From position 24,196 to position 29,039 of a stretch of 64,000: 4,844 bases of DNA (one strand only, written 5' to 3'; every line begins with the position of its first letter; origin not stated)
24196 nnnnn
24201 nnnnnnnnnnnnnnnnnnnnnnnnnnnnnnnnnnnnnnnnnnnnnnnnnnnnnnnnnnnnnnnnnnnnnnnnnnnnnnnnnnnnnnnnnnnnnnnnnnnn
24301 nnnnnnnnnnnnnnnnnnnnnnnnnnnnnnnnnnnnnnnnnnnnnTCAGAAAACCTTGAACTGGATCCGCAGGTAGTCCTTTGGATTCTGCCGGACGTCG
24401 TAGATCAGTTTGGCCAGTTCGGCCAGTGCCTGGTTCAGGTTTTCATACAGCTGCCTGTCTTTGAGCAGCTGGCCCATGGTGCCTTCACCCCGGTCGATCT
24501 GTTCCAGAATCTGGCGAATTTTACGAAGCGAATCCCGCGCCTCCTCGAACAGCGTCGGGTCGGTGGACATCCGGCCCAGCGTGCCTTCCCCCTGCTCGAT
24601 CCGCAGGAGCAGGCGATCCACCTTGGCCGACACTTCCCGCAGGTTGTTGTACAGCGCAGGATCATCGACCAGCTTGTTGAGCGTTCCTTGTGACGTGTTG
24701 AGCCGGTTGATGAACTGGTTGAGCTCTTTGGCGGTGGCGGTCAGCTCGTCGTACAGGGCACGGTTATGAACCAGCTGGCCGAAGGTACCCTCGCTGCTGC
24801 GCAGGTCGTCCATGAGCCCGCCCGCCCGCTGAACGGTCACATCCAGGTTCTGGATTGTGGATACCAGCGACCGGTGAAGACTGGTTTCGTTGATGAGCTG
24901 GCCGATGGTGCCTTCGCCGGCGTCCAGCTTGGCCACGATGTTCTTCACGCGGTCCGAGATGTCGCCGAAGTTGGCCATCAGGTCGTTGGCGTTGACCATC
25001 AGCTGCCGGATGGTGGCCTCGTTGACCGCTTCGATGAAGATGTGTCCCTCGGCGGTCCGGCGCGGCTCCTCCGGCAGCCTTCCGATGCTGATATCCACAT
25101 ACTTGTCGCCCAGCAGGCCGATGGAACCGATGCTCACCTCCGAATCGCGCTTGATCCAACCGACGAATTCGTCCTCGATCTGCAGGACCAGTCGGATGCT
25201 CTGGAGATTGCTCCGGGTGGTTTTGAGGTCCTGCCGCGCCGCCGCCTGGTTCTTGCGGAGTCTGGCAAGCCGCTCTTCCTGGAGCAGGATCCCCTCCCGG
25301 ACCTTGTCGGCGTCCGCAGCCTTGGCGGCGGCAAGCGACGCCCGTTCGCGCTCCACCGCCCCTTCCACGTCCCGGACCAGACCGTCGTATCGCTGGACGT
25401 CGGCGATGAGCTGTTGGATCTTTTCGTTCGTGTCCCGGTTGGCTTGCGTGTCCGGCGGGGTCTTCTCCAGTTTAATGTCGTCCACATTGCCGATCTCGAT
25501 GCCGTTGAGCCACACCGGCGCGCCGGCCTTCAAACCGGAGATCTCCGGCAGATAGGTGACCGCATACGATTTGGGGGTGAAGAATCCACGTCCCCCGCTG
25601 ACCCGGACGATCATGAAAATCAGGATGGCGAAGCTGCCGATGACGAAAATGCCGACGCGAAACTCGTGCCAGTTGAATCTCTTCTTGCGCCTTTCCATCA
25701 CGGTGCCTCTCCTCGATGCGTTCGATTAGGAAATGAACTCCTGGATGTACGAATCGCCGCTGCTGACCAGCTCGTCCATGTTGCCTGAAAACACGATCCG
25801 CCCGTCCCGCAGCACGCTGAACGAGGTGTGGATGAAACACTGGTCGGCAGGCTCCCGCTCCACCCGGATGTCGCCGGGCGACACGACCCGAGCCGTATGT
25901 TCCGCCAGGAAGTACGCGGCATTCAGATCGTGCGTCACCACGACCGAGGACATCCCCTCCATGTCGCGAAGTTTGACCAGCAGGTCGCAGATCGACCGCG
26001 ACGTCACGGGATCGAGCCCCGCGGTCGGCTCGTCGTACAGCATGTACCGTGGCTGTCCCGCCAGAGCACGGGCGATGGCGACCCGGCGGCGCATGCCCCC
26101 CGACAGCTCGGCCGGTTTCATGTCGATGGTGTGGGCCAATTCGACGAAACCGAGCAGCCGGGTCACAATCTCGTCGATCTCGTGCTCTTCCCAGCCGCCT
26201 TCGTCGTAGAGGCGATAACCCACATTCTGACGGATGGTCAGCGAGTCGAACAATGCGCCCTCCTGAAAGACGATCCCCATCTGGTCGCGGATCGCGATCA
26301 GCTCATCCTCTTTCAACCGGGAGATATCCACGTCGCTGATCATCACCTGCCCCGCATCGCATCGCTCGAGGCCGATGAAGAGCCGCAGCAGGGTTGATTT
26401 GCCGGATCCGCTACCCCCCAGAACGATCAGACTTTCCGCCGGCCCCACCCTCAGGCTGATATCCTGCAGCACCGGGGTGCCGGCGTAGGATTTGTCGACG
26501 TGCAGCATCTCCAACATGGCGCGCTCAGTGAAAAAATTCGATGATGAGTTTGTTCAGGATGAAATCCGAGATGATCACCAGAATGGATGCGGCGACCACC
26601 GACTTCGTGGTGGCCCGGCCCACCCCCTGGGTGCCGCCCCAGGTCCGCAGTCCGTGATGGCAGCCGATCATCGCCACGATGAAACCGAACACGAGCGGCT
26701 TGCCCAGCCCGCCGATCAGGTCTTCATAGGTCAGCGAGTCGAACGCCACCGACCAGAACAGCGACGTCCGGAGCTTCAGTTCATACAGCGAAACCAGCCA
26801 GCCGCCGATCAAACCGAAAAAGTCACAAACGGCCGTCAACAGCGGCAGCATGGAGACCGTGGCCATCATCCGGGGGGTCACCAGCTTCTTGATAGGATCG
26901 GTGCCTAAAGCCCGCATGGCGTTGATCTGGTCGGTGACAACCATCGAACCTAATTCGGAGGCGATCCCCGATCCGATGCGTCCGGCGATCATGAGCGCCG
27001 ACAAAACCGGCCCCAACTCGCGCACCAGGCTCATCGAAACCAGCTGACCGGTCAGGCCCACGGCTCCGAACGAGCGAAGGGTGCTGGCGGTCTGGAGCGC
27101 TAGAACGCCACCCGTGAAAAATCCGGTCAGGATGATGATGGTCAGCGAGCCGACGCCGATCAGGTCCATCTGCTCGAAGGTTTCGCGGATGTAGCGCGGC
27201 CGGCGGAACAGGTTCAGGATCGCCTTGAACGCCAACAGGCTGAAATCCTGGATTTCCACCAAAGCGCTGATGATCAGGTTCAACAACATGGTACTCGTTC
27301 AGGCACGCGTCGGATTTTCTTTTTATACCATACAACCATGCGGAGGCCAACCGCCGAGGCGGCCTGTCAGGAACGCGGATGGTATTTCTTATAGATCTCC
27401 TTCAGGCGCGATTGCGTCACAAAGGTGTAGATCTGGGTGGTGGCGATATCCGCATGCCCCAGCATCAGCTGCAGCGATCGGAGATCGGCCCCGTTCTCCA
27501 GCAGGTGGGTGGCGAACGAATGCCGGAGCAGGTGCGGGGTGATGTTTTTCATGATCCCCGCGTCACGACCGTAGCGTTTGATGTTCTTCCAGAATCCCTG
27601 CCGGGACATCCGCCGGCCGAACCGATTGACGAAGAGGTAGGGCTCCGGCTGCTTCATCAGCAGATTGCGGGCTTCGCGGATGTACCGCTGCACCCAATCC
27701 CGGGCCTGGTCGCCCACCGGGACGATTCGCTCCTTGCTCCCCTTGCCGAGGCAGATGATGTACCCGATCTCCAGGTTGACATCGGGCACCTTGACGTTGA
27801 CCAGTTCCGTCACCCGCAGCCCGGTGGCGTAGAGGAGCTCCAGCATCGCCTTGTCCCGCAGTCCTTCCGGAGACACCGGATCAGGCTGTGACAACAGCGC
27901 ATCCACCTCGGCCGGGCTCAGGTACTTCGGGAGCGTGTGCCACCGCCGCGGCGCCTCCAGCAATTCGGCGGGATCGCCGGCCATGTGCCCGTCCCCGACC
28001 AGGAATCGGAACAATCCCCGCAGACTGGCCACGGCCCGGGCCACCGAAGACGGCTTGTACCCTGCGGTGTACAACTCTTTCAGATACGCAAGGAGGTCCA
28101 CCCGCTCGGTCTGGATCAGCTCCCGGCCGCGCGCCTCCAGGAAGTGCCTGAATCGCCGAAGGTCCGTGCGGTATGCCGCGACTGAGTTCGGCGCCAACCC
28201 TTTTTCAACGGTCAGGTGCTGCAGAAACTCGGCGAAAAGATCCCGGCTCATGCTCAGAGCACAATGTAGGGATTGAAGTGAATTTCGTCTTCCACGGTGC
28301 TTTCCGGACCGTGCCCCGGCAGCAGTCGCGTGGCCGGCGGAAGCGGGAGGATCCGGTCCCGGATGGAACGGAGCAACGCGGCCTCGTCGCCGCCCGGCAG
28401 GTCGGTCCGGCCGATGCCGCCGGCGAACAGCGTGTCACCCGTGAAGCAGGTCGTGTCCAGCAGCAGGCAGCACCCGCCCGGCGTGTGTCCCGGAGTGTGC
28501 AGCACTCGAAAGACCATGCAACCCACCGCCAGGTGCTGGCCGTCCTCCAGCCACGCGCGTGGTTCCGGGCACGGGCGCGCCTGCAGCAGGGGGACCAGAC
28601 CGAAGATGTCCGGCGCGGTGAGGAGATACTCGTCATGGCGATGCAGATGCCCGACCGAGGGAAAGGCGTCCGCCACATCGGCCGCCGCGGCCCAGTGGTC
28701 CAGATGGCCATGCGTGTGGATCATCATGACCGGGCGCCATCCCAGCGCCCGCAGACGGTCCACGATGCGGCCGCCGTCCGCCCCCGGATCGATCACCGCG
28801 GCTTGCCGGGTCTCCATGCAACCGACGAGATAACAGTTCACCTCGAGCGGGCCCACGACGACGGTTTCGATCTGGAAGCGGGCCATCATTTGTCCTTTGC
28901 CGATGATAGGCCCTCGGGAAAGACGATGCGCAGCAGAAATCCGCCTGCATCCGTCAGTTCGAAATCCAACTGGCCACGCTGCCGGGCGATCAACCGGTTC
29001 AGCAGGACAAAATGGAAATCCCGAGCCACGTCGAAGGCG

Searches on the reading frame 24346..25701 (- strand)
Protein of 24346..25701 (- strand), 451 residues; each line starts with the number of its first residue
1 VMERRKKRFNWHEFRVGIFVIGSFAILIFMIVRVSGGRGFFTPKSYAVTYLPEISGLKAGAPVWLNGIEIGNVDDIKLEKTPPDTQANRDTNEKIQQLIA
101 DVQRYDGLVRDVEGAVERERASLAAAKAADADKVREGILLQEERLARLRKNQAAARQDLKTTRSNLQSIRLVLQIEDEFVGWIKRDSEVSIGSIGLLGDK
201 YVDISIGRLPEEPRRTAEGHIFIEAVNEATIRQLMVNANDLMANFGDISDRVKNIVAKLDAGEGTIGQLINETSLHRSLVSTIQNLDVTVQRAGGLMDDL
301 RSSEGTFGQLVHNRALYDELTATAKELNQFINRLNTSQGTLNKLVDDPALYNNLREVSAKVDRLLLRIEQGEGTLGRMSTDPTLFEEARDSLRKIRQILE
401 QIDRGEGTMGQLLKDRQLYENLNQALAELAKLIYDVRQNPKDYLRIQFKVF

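Call 26: search_protein_families(library=pfam, proteins=[window:24346-25701:-], max_evalue=0.001)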
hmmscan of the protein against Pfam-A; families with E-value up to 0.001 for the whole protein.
window:24346-25701:- (451 aa): 1 family
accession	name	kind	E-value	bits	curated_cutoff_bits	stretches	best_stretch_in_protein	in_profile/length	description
PF02470.25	MlaD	-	1.3e-12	48.2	25.1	1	46-86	4-44/81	MlaD protein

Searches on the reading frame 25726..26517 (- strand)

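Call 52: search_protein_families(library=pfam, proteins=[window:25726-26517:-], max_evalue=0.00001)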
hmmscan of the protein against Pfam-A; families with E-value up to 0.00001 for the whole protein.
window:25726-26517:- (263 aa): 2 families
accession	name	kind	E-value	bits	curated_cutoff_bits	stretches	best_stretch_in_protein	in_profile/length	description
PF00005.33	ABC_tran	-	8e-32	111.1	25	1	17-166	1-137/137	ABC transporter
PF13304.12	AAA_21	-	2e-06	28.5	27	0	32-112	4-83/304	AAA domain, putative AbiEii toxin, Type IV TA system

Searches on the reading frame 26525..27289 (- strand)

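Call 52: search_protein_families(library=pfam, proteins=[window:26525-27289:-], max_evalue=0.00001)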
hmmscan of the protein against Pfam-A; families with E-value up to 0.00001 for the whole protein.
window:26525-27289:- (254 aa): 1 family
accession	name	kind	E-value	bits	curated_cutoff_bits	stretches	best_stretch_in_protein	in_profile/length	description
PF02405.21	MlaE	-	2.3e-75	253.3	22.5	1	38-246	2-210/212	Permease MlaE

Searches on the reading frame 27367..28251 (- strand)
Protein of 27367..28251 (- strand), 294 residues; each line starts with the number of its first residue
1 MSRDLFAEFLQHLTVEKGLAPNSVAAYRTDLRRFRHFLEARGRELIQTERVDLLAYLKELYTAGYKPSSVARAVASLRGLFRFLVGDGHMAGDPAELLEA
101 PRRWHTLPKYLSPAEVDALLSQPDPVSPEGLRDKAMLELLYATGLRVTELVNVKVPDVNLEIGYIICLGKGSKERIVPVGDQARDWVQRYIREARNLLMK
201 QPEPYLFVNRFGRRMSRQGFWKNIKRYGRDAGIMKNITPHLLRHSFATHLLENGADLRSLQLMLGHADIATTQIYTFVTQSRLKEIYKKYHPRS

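Call 52: search_protein_families(library=pfam, proteins=[window:27367-28251:-], max_evalue=0.00001)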
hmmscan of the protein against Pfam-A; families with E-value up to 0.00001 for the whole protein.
window:27367-28251:- (294 aa): 3 families
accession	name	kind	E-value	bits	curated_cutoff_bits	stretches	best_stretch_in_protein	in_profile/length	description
PF00589.27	Phage_integrase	-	5.6e-51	173.2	27.1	1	110-280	2-170/172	Phage integrase family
PF02899.23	Phage_int_SAM_1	-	9.3e-21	74.4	22.3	1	7-85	2-80/83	Phage integrase, N-terminal SAM-like domain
PF13495.12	Phage_int_SAM_4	-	1.5e-06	28.9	27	1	5-86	1-80/85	Phage integrase, N-terminal SAM-like domain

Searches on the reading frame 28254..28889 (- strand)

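Call 52: search_protein_families(library=pfam, proteins=[window:28254-28889:-], max_evalue=0.00001)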
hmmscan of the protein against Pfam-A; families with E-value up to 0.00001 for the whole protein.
window:28254-28889:- (211 aa): 1 family
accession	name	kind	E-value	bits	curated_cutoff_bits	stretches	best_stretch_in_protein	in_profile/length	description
PF00753.33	Lactamase_B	-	2.6e-26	93.2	22.7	1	13-193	2-196/196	Metallo-beta-lactamase superfamily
